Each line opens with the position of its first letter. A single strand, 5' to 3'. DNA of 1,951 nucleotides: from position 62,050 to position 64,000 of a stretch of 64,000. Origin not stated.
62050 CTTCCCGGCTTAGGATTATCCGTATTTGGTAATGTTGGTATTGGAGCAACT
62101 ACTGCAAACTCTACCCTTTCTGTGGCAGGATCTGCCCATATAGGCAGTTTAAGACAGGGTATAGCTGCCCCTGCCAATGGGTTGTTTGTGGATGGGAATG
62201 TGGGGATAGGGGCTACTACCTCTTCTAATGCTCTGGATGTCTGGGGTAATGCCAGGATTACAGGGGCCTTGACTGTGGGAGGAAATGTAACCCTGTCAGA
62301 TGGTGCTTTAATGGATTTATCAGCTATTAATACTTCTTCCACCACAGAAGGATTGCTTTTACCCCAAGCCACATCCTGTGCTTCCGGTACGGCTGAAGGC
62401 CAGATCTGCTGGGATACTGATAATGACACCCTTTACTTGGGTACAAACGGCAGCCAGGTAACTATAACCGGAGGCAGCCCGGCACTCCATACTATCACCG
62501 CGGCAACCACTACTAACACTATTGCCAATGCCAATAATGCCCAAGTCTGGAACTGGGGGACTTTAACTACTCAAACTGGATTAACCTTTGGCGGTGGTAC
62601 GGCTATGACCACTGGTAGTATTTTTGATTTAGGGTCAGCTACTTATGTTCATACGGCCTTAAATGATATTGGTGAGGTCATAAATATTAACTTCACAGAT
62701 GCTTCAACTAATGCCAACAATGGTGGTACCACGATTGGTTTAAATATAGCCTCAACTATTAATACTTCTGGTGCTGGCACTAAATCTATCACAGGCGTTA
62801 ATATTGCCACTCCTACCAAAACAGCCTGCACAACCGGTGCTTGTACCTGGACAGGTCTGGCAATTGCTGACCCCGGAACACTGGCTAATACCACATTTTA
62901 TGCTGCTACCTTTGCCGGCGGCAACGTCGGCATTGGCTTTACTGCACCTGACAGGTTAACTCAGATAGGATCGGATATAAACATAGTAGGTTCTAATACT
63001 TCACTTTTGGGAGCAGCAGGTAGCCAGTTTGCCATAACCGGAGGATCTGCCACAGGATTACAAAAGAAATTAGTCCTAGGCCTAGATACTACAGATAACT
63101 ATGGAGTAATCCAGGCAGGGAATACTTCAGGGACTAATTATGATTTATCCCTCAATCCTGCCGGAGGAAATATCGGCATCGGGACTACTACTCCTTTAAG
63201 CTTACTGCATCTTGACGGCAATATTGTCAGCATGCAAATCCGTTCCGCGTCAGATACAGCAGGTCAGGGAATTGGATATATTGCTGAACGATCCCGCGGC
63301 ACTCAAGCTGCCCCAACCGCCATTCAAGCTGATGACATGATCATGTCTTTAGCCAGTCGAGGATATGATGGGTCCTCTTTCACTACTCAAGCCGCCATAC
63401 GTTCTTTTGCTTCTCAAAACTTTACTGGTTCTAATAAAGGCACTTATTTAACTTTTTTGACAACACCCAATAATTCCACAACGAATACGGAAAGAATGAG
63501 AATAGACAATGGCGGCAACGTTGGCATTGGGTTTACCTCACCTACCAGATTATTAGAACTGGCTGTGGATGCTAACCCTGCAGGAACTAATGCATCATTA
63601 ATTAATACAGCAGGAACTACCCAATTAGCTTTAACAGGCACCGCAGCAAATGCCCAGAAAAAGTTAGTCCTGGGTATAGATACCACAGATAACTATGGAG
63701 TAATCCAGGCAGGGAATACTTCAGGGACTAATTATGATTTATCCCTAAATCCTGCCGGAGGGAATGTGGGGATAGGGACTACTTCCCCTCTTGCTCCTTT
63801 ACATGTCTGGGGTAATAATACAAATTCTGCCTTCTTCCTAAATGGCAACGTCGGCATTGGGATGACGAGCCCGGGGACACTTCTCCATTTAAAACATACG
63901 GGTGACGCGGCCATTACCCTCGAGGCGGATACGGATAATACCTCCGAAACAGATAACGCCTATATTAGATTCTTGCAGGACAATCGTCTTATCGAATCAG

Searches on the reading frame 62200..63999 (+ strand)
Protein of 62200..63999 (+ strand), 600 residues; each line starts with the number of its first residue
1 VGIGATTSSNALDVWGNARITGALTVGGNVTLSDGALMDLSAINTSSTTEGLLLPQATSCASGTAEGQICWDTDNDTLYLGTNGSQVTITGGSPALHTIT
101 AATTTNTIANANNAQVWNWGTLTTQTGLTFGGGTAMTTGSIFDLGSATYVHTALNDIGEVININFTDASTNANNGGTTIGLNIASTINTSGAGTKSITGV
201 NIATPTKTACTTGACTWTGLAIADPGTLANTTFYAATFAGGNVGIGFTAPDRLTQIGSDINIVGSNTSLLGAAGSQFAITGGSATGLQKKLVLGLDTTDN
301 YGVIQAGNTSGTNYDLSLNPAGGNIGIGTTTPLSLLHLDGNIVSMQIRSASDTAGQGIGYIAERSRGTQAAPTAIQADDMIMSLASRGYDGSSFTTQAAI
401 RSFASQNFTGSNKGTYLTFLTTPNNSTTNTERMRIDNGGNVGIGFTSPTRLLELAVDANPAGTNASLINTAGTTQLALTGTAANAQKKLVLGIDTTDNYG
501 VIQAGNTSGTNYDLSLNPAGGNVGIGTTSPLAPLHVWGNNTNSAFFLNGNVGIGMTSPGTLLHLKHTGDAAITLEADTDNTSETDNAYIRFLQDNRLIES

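Call 19: search_protein_families(library=phrogs, proteins=[window:62200-63999:+], max_evalue=0.01)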
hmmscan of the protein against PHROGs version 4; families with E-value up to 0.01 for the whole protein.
window:62200-63999:+ (600 aa): 2 families
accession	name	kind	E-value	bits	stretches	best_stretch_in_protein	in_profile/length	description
phrog_9942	-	tail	1.1e-15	57.8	1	357-544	573-748/1178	tail fiber protein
phrog_18345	-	tail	3.3e-05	23.4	1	240-571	253-550/956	tail fiber protein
